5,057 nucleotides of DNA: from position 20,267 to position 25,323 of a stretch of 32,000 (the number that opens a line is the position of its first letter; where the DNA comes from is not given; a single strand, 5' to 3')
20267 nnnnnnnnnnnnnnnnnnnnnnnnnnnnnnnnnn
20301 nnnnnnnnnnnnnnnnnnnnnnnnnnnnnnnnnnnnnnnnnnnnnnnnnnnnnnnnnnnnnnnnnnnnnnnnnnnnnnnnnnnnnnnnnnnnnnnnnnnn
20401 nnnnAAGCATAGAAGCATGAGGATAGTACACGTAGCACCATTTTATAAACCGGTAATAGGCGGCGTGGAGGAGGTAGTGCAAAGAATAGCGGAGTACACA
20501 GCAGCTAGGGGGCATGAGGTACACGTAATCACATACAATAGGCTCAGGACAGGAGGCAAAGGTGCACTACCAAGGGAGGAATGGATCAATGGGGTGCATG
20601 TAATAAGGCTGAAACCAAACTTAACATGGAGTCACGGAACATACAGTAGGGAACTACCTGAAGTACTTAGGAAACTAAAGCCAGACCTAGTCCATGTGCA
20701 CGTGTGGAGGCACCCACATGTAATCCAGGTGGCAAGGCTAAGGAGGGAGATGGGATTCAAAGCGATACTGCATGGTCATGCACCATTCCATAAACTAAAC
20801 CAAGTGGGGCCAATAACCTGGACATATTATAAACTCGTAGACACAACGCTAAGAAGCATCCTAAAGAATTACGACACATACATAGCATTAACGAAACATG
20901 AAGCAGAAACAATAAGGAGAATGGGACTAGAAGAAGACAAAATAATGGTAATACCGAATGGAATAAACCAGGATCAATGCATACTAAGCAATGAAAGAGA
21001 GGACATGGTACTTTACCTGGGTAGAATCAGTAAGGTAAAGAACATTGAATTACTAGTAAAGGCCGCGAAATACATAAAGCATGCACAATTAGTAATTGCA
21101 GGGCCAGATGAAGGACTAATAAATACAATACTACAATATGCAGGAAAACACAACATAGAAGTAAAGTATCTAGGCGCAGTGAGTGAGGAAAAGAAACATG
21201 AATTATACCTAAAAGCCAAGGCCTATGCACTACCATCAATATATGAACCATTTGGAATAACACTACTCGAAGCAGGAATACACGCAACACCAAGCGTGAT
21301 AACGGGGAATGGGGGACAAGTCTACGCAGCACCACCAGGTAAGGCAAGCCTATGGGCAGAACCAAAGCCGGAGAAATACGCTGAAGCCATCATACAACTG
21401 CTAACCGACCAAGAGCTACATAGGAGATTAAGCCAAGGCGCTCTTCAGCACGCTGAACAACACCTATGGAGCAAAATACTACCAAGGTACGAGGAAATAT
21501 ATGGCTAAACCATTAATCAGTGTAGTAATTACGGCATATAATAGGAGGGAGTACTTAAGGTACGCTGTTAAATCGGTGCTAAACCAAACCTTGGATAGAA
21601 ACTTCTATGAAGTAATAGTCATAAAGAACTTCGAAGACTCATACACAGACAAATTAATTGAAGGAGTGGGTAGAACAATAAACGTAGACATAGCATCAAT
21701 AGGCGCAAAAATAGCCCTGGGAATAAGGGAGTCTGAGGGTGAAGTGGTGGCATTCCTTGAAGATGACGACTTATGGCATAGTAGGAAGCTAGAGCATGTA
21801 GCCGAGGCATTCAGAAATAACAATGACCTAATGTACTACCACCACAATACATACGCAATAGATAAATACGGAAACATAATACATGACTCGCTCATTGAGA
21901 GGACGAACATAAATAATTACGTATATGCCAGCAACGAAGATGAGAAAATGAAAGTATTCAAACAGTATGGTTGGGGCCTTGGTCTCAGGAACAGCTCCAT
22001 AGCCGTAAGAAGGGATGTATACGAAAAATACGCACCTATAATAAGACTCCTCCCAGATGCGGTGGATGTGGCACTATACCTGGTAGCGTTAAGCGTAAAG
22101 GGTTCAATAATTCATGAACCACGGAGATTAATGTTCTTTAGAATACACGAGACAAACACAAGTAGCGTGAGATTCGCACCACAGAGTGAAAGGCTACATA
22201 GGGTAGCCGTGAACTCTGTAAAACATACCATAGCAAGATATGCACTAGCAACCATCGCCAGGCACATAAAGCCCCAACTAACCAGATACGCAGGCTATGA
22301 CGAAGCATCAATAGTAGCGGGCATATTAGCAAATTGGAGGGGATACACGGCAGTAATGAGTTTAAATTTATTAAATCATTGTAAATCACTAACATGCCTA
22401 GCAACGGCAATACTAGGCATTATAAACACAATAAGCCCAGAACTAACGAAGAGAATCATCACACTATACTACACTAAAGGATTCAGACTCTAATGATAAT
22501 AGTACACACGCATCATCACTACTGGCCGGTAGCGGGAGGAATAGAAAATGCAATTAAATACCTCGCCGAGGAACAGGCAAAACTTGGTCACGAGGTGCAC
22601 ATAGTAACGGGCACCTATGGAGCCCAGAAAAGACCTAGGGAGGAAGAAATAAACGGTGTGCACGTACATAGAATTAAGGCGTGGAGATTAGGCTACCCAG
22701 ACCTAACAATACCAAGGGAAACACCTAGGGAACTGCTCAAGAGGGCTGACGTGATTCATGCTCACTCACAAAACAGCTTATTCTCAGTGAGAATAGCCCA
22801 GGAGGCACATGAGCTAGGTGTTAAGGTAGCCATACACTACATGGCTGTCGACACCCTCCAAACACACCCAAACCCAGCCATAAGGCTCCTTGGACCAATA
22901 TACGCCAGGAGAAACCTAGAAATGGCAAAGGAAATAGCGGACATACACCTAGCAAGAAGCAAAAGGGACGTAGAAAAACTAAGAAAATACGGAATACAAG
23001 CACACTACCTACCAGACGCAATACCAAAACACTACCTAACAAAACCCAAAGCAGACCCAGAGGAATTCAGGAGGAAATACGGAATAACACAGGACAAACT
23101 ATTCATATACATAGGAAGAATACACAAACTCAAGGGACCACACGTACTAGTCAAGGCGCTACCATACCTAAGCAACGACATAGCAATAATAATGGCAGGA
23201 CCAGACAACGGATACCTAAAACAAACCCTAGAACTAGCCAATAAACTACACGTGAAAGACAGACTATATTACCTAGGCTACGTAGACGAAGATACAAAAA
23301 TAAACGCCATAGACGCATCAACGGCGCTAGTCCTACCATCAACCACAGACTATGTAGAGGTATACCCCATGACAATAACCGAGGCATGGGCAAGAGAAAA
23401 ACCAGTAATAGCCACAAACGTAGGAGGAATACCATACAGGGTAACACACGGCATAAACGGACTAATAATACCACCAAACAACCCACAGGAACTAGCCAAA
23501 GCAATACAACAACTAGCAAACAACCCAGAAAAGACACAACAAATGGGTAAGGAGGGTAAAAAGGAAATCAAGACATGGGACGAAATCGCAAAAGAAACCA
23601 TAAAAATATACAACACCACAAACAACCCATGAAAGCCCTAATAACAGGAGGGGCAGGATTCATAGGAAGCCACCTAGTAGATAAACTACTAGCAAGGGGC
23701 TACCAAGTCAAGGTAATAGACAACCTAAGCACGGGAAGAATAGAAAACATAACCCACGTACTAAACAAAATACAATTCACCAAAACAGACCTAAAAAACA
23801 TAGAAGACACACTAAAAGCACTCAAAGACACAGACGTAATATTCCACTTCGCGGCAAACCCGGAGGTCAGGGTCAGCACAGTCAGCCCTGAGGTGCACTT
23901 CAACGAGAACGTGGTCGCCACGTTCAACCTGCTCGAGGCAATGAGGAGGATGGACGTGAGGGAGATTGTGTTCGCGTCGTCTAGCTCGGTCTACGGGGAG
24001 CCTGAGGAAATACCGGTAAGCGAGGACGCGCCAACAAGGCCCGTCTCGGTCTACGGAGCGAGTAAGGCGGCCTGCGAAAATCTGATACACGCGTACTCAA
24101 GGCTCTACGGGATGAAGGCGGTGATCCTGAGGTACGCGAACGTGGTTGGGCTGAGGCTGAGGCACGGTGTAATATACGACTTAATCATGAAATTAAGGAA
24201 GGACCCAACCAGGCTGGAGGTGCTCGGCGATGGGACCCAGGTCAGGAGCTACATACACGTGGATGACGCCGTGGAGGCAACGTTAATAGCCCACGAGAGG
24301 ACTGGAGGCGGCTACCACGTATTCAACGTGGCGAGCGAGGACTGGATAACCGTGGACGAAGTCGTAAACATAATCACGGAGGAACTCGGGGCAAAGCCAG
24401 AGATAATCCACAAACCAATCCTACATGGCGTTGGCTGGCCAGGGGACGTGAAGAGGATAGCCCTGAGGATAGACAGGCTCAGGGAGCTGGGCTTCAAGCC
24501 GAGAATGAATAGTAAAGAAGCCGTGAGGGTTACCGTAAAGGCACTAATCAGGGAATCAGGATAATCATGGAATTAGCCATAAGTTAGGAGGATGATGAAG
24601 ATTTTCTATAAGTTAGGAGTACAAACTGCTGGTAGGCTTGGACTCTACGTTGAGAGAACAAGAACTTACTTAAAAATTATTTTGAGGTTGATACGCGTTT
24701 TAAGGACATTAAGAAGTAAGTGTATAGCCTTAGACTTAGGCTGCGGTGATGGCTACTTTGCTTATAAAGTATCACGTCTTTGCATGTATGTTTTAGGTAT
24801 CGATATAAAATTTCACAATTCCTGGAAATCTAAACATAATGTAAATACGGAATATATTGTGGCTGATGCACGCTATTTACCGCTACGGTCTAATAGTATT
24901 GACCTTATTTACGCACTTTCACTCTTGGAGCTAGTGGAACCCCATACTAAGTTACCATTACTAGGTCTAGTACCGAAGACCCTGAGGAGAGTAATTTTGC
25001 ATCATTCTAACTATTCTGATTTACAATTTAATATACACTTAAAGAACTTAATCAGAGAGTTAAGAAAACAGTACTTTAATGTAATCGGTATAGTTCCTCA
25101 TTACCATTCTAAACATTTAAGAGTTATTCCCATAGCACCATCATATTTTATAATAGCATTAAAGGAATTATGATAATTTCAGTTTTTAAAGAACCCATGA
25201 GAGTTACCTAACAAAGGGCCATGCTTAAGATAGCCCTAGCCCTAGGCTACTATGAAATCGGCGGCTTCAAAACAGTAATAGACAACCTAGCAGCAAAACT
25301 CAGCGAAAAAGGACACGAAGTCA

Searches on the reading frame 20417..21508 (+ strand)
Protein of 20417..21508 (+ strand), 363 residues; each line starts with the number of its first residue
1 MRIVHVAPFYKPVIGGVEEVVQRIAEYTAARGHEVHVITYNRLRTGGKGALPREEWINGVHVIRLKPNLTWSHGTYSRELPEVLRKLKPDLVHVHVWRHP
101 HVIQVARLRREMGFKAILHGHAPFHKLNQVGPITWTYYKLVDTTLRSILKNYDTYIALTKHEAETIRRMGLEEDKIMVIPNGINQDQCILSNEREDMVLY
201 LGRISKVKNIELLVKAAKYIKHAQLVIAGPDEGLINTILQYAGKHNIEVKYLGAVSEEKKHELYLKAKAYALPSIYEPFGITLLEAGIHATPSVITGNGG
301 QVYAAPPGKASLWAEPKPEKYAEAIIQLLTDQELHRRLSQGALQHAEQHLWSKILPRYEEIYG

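Call 6: search_protein_families(library=pfam, proteins=[window:20417-21508:+], max_evalue=0.01)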
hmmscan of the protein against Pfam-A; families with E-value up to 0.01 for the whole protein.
window:20417-21508:+ (363 aa): 7 families
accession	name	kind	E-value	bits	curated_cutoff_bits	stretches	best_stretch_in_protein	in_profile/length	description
PF00534.26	Glycos_transf_1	-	2.3e-30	105.8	26.4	1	190-342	10-169/172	Glycosyl transferases group 1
PF13439.12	Glyco_transf_4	-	7.9e-29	101.3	28.5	1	14-186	1-169/170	Glycosyltransferase Family 4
PF13579.12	Glyco_trans_4_4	-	2e-25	90.4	29.7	1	15-182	1-158/158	Glycosyl transferase 4-like domain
PF13692.12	Glyco_trans_1_4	-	2.7e-21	76.8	27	1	197-331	3-142/142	Glycosyl transferases group 1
PF13477.12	Glyco_trans_4_2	-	1e-06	29.4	23.4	1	20-130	12-117/139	Glycosyl transferase 4-like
PF20706.3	GT4-conflict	-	8.7e-06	25.4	26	1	176-300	174-315/385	Family 4 Glycosyltransferase in conflict systems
PF08323.17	Glyco_transf_5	-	0.0031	17.7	22.7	0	2-40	1-41/239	Starch synthase catalytic domain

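Call 11: find_encoding_contigs(protein=window:20417-21508:+, flank=10000, max_places=6)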
Protein window:20417-21508:+ (363 aa): 2 contigs read that carry it; 2 places shown.
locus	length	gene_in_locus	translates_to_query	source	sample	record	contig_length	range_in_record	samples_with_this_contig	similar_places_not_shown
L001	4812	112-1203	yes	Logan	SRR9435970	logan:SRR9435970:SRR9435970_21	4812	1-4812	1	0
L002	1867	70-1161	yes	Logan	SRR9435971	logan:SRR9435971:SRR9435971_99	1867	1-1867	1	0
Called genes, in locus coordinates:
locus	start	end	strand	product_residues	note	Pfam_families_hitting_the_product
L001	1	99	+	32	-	?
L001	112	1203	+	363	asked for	PF20706:GT4-conflict (faint), PF13439:Glyco_transf_4, PF13477:Glyco_trans_4_2 (weak), PF13579:Glyco_trans_4_4, PF00534:Glycos_transf_1, PF13692:Glyco_trans_1_4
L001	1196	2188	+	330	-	PF00535:Glycos_transf_2, PF13641:Glyco_tranf_2_3 (weak)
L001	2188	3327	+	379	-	PF13439:Glyco_transf_4, PF13579:Glyco_trans_4_4, PF00534:Glycos_transf_1, PF13692:Glyco_trans_1_4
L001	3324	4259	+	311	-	PF00106:adh_short (faint), PF01073:3Beta_HSD, PF01370:Epimerase, PF02719:Polysacc_synt_2, PF04321:RmlD_sub_bind, PF07993:NAD_binding_4, PF13460:NAD_binding_10, PF16363:GDP_Man_Dehyd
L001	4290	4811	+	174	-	?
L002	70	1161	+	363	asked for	PF20706:GT4-conflict (faint), PF13439:Glyco_transf_4, PF13477:Glyco_trans_4_2 (weak), PF13579:Glyco_trans_4_4, PF00534:Glycos_transf_1, PF13692:Glyco_trans_1_4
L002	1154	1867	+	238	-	?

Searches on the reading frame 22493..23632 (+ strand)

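Call 6: search_protein_families(library=pfam, proteins=[window:22493-23632:+], max_evalue=0.01)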
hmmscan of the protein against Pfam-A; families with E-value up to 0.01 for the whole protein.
window:22493-23632:+ (379 aa): 5 families
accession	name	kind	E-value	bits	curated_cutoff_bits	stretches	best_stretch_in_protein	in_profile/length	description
PF00534.26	Glycos_transf_1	-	4.1e-38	131.1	26.4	1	190-357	3-171/172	Glycosyl transferases group 1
PF13692.12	Glyco_trans_1_4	-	3.4e-28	99.1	27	1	202-344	2-142/142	Glycosyl transferases group 1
PF13579.12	Glyco_trans_4_4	-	8e-17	62.5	29.7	1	15-170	1-149/158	Glycosyl transferase 4-like domain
PF13439.12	Glyco_transf_4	-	9.1e-15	55.5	28.5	1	15-170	2-156/170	Glycosyltransferase Family 4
PF13524.12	Glyco_trans_1_2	-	0.0013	19.1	25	1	251-360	27-130/144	Glycosyl transferase-like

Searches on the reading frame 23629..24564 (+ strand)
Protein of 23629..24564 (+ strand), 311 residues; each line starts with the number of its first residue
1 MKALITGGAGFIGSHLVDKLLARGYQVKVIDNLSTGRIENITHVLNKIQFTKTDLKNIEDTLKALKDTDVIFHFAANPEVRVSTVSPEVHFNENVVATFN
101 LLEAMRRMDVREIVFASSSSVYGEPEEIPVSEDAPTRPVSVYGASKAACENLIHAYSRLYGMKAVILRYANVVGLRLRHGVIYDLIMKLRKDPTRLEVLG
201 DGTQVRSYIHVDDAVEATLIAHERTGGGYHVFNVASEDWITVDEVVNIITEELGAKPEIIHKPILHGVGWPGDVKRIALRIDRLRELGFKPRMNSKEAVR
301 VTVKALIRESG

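Call 6: search_protein_families(library=pfam, proteins=[window:23629-24564:+], max_evalue=0.01)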
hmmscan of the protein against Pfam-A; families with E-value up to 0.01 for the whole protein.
window:23629-24564:+ (311 aa): 11 families
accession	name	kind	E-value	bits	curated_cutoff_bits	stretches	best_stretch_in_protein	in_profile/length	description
PF01370.27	Epimerase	-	2.8e-61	207.4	20.9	1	3-235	1-240/240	NAD dependent epimerase/dehydratase family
PF16363.11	GDP_Man_Dehyd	-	3.1e-56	191.7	27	1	4-300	1-330/332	GDP-mannose 4,6 dehydratase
PF01073.25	3Beta_HSD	-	2.6e-22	79.6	22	1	4-222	1-229/280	3-beta hydroxysteroid dehydrogenase/isomerase family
PF04321.23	RmlD_sub_bind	-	6e-19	68.6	27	1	1-256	1-234/287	RmlD substrate binding domain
PF02719.21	Polysacc_synt_2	-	1.4e-18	67.6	20.2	1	4-236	2-230/293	Polysaccharide biosynthesis protein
PF07993.18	NAD_binding_4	-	2.3e-13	50.3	20.1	1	5-176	1-210/258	Male sterility protein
PF13460.12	NAD_binding_10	-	3.1e-12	47.2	27.2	1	7-155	1-133/184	NAD(P)H-binding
PF00106.31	adh_short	-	1.1e-06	28.7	26.6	1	3-163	3-170/195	short chain dehydrogenase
PF01488.26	Shikimate_DH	-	0.0036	17.8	24.3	1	8-83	19-91/138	Shikimate / quinate 5-dehydrogenase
PF05368.20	NmrA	-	0.0036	17.4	27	1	4-117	6-106/298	NmrA-like family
PF03435.24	Sacchrp_dh_NADP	-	0.0068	17.2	25.1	0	8-75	5-76/129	Saccharopine dehydrogenase NADP binding domain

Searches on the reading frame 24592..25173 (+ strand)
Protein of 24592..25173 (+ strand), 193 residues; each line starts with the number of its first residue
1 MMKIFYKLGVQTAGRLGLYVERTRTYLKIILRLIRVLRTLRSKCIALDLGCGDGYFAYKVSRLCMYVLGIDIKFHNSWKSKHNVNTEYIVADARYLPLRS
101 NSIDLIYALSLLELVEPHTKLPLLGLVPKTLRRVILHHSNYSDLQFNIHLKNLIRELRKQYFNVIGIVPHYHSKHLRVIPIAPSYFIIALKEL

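Call 6: search_protein_families(library=pfam, proteins=[window:24592-25173:+], max_evalue=0.01)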
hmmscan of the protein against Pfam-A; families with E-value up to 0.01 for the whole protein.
window:24592-25173:+ (193 aa): 6 families
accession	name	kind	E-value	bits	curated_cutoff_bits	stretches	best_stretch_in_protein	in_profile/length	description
PF08241.18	Methyltransf_11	-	2e-11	44.8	21.2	1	47-118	1-76/95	Methyltransferase domain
PF13649.12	Methyltransf_25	-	6.3e-10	40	27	1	47-119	2-81/97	Methyltransferase domain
PF13847.12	Methyltransf_31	-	0.00012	22.2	27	1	41-113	2-85/145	Methyltransferase domain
PF13489.12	Methyltransf_23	-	0.00082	19.6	27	1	33-119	13-98/164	Methyltransferase domain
PF08242.18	Methyltransf_12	-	0.0011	20.1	30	1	47-117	1-79/98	Methyltransferase domain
PF05148.21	Methyltransf_8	-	0.0025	18.1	27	1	32-112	62-133/219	Hypothetical methyltransferase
